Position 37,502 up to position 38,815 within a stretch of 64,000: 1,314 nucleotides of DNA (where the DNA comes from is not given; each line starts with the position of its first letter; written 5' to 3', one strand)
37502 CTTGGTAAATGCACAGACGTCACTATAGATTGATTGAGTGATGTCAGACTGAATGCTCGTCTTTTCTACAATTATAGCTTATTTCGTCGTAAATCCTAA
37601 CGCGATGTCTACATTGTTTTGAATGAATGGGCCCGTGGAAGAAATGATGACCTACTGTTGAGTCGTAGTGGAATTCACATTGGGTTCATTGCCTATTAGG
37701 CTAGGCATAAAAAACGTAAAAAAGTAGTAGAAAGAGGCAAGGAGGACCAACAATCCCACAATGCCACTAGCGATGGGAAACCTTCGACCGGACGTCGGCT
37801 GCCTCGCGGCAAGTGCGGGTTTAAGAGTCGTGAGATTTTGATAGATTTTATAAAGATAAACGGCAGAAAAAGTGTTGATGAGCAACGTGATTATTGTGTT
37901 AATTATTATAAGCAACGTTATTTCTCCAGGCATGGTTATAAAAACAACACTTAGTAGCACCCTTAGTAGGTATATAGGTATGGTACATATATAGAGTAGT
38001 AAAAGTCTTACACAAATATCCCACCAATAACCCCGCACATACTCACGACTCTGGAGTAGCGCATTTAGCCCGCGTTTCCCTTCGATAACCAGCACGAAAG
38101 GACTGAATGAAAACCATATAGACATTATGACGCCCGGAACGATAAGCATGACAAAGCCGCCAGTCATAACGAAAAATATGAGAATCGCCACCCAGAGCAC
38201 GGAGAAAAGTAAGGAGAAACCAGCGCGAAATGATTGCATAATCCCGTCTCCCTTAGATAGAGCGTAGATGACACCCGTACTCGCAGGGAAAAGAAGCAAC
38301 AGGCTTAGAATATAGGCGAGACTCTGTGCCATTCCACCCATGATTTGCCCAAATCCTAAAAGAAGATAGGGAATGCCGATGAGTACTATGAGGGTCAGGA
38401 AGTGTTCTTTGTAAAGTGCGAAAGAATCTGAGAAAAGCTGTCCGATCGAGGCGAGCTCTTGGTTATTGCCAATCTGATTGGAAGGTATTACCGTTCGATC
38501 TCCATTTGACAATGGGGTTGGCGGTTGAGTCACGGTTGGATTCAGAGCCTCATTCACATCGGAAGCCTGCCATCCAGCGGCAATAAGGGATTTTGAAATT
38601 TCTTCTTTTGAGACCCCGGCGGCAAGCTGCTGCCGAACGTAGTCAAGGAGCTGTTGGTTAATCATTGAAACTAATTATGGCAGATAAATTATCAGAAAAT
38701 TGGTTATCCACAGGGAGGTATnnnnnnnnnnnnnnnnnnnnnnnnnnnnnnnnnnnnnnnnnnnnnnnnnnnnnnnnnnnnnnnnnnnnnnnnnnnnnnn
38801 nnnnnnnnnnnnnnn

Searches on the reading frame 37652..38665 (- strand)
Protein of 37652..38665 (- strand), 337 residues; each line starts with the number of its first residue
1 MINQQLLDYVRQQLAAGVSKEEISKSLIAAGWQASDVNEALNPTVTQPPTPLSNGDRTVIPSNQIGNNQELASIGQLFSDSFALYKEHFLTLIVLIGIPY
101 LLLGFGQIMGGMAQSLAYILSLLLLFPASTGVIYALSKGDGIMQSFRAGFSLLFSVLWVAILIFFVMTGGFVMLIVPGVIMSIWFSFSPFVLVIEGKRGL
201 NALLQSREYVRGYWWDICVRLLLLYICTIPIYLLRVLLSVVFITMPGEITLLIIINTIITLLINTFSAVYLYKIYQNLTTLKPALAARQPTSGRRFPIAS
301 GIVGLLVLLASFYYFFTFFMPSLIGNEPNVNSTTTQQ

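Call 4: search_protein_families(library=pfam, proteins=[window:37652-38665:-], max_evalue=10)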
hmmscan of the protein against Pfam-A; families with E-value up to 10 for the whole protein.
window:37652-38665:- (337 aa): 1 family
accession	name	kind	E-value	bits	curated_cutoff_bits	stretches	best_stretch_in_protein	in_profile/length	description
PF06790.16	UPF0259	-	3.1e-07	30.9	31.4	1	140-275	117-246/248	Uncharacterised protein family (UPF0259)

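Call 10: search_protein_families(library=ncbifam, proteins=[window:37652-38665:-], max_evalue=10)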
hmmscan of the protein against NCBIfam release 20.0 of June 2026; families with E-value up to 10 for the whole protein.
window:37652-38665:- (337 aa): 2 families
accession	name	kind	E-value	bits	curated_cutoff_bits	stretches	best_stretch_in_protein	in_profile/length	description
NF002774.0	PRK02868.1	equivalog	6.9e-07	29.2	227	1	114-276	85-243/248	YciC family protein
NF009430.1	PRK12789.1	equivalog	0.17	10.7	557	1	37-75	269-306/350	flagellar basal body P-ring protein FlgI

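Call 13: find_homologous_proteins(query=window:37652-38665:-, max_evalue=0.001)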
Query window:37652-38665:- (337 aa): 31 proteins with E <= 0.001 among 8000 candidates.
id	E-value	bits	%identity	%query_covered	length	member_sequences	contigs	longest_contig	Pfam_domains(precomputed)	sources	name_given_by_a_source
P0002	2.7e-211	719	100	100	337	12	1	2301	PF25231.2,PF06790.18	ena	-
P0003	7.8e-95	336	55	100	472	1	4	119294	PF06790.18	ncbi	-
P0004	1.8e-79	286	50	91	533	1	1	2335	PF01789.23,PF18933.7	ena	-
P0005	4.5e-68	248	48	91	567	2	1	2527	-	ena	-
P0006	2.4e-63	233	44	91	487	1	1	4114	PF01789.23,PF06790.18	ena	-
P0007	2.7e-62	229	44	89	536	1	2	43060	PF06790.18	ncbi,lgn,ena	-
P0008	1.0e-61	227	43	93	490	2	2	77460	PF18933.7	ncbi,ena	-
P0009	3.8e-60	222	52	73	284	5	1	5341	PF25231.2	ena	-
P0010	6.5e-58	215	40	95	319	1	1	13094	PF25231.2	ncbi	ncbi:MAG: hypothetical protein ACHQU0_02955 [Candidatus Paceibacteria bacterium]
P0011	9.9e-58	214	54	71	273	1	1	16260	-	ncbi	-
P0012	5.1e-37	146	38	71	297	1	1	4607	-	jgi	jgi:hypothetical protein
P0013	1.5e-35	141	36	79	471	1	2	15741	-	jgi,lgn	jgi:hypothetical protein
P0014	5.0e-35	140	37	72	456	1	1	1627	PF25231.2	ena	-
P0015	9.6e-34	135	35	69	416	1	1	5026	PF06790.18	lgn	-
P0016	3.7e-33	133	38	71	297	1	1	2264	PF06790.18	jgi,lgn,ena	-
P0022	8.3e-15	73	74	19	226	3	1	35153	-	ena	-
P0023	1.5e-14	72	76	19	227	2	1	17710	-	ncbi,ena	-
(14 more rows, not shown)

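Call 22: find_encoding_contigs(protein=P0022, flank=8000, max_places=3)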
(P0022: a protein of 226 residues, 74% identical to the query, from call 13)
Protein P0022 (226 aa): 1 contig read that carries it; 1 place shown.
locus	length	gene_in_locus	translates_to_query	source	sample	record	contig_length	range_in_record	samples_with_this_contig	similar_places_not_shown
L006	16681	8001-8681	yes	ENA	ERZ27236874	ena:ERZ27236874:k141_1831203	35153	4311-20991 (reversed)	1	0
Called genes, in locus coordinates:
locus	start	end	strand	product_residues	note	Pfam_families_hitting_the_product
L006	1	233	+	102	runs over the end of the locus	PF00825:Ribonuclease_P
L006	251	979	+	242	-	PF02096:60KD_IMP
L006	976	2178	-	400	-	-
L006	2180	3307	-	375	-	PF04956:TrbC (weak), PF18895:T4SS_pilin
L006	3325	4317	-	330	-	-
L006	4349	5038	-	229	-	-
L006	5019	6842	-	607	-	PF19044:P-loop_TraG, PF01935:DUF87, PF12846:AAA_10 (faint)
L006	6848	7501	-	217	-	PF26593:TraC-like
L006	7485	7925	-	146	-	PF12666:PrgI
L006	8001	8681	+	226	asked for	-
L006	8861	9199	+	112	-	-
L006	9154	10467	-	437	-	PF00479:G6PD_N, PF02781:G6PD_C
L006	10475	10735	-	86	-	PF11950:DUF3467 (weak)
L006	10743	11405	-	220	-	PF02163:Peptidase_M50 (weak)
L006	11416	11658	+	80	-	PF00830:Ribosomal_L28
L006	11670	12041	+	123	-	-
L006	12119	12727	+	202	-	PF02777:Sod_Fe_C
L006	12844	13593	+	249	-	PF00929:RNase_T, PF01612:DNA_pol_A_exo1, PF20600:ExoX-like_C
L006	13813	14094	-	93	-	-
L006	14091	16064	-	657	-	PF00122:E1-E2_ATPase, PF00702:Hydrolase, PF08282:Hydrolase_3 (faint)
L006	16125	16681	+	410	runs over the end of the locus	-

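Call 47: find_encoding_contigs(protein=P0023, flank=2000, max_places=4)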
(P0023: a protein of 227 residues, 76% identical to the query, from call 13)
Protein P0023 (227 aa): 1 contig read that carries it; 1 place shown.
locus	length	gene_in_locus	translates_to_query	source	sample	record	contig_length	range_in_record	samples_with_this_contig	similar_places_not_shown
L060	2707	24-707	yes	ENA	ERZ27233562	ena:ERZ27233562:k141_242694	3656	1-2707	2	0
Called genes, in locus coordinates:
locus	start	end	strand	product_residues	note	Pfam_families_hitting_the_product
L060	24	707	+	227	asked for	-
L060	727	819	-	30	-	-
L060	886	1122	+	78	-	-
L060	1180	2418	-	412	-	PF00479:G6PD_N, PF02781:G6PD_C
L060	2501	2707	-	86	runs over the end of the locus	PF11950:DUF3467 (weak)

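Call 48: find_encoding_contigs(protein=window:37652-38665:-, flank=1000, max_places=4)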
Protein window:37652-38665:- (337 aa): no gene with exactly this product is on record in the collection.

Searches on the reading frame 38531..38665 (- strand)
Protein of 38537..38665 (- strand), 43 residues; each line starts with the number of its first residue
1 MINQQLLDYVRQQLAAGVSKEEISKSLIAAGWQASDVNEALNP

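Call 4: search_protein_families(library=pfam, proteins=[window:38537-38665:-], max_evalue=10)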
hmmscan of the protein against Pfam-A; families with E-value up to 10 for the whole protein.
seq(43 aa): 2 families
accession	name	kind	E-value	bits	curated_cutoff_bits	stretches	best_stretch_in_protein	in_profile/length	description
PF04361.18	DUF494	-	0.043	14.1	22.6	1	13-42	14-43/153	Protein of unknown function (DUF494)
PF22448.1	RepB_primase_C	-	0.05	13.9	26.1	1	23-41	10-28/54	RepB DNA-primase C-terminal helical domain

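Call 10: search_protein_families(library=ncbifam, proteins=[window:38537-38665:-], max_evalue=10)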
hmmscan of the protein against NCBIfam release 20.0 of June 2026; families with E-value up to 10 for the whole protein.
seq(43 aa): 2 families
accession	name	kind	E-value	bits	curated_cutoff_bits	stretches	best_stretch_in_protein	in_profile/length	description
NF033919.1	PA2779_fam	subfamily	0.046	13.9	40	1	2-41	32-71/123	PA2779 family protein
NF002897.0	PRK03430.1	equivalog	0.06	13.5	191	1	8-42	11-45/157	DUF494 family protein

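Call 39: find_related_loci(query=A6, collection=genome_contigs, flank=3000)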
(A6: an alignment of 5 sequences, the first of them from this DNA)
Query A6 (45 aa) in genome_contigs; peptide patterns used: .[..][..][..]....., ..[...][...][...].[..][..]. (x = any residue, [..] = any of these).
88 stretches matched a pattern; 52 encode a relative of the query (tblastn E <= 1e-3); 52 distinct loci.
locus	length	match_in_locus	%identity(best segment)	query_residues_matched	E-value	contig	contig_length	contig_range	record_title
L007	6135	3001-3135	98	1-45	2e-25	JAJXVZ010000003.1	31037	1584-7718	MAG: bacterium isolate BP5.bin54 NODE_2232_length_31037_cov_6.735102, whole genome shotgun sequence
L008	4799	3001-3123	76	1-41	2e-19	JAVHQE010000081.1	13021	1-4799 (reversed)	MAG: Candidatus Paceibacterota bacterium isolate WB01no19_43_19 NODE_3563_length_13021_cov_11.642064, whole genome shotg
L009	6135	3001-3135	76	1-45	5e-19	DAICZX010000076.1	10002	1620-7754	MAG TPA_asm: Candidatus Parcubacteria bacterium isolate clean1827 k141_364230, whole genome shotgun sequence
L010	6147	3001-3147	65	1-44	2e-16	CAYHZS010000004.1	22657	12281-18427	MAG TPA_asm: uncultured Candidatus Saccharibacteria bacterium isolate ERP119705_co18_87 genome assembly, contig: NODE_26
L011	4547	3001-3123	66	1-41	2e-16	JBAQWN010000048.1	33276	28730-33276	MAG: Minisyncoccia bacterium isolate MFD03290_ilm_asm_bin3 k127_175820, whole genome shotgun sequence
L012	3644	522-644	66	1-41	1e-15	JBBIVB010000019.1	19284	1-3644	MAG: Candidatus Veblenbacteria bacterium isolate PBS170224_bin_67 NODE_309_length_19284_cov_5.607884, whole genome shotg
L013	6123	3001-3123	63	1-41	2e-15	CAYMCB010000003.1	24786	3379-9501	MAG TPA_asm: uncultured Candidatus Saccharibacteria bacterium isolate binchicken_co265_335 genome assembly, contig: NODE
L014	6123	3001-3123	63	1-41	3e-15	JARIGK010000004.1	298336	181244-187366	MAG: Candidatus Adlerbacteria bacterium isolate CullarsAll.DT.02 k141_615791, whole genome shotgun sequence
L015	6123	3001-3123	66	1-41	4e-15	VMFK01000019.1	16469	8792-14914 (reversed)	MAG: Parcubacteria group bacterium Gr01-1014_56 G01um101456_scaffold_1656, whole genome shotgun sequence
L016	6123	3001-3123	66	1-41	3e-15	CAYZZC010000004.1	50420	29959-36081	MAG TPA_asm: uncultured Candidatus Saccharibacteria bacterium isolate ERP113451_co3_31 genome assembly, contig: NODE_293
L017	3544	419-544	60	1-42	5e-15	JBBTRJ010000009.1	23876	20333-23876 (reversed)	MAG: Patescibacteria group bacterium isolate H52-bin123_1 H52_bin123_1_000000000009, whole genome shotgun sequence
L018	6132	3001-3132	57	1-44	6e-15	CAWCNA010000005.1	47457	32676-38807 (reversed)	MAG: Candidatus Adlerbacteria bacterium isolate MFD04540.bin.3.55 genome assembly, contig: contig_28850, whole genome sh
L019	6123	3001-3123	66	1-41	8e-15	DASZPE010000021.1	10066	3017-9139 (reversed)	MAG TPA_asm: Candidatus Paceibacterota bacterium isolate SMAG_U5963 k141_499192, whole genome shotgun sequence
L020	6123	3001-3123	59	1-41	2e-14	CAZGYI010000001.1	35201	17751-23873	MAG TPA_asm: uncultured Gammaproteobacteria bacterium isolate SRP257756_co1_27 genome assembly, contig: NODE_770_length_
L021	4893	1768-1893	62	1-42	2e-14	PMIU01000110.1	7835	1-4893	MAG: Candidatus Nomurabacteria bacterium isolate fen_1327 73.20120600_E3D.179_contig_98438, whole genome shotgun sequenc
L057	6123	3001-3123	44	1-41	7e-8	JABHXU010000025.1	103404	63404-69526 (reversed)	MAG: archaeon isolate SI047_bin43 k141_934438, whole genome shotgun sequence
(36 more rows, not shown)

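Call 67: find_related_loci(query=A6, collection=viral_contigs, flank=4000)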
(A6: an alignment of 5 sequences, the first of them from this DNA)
Query A6 (45 aa) in viral_contigs; peptide patterns used: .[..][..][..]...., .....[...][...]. (x = any residue, [..] = any of these).
45 stretches matched a pattern, but none encodes a relative of the query by tblastn (E <= 1e-3).

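Call 86: search_protein_families(library=pfam, proteins=[L057:253-1629:+, L057:1626-2570:-, L057:3001-3612:+, L057:3599-4315:-, L057:4426-5619:-], max_evalue=0.00001)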
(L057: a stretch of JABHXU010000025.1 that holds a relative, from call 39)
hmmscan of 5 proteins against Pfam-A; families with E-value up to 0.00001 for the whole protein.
L057:253-1629:+ (458 aa): 2 families
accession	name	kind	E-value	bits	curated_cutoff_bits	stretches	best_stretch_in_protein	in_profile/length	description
PF18911.6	PKD_4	-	6.4e-07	29.8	27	1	18-83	11-75/85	PKD domain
PF17963.7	Big_9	-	1.8e-06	29.2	23.6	0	113-190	12-88/89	Bacterial Ig domain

L057:1626-2570:- (314 aa): 6 families
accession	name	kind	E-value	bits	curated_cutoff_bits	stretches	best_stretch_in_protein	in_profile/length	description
PF01170.24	UPF0020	-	2.8e-29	102.6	22.3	1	146-294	3-186/197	RMKL-like, methyltransferase domain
PF13847.12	Methyltransf_31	-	3.2e-12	46.8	27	1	171-276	4-113/145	Methyltransferase domain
PF01555.25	N6_N4_Mtase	-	8.9e-12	45.9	26.7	1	75-209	78-220/221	DNA methylase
PF03602.21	Cons_hypoth95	-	2.1e-08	34.5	24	1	169-291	40-167/182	Conserved hypothetical protein 95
PF09445.16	Methyltransf_15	-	8.7e-07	29.1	22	1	173-247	3-85/165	RNA cap guanine-N2 methyltransferase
PF06325.19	PrmA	-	4.8e-06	26.7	22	0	171-239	162-232/296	Ribosomal protein L11 methyltransferase (PrmA)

L057:3001-3612:+ (203 aa): 0 families

L057:3599-4315:- (238 aa): 1 family
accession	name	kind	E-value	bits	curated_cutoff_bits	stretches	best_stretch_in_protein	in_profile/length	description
PF00588.24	SpoU_methylase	-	5.6e-34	117.7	29.7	1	2-153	2-142/142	SpoU rRNA Methylase family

L057:4426-5619:- (397 aa): 1 family
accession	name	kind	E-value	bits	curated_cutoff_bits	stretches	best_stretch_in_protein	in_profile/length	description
PF02163.28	Peptidase_M50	-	4.1e-22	79.1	27.2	1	121-377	3-218/221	Peptidase family M50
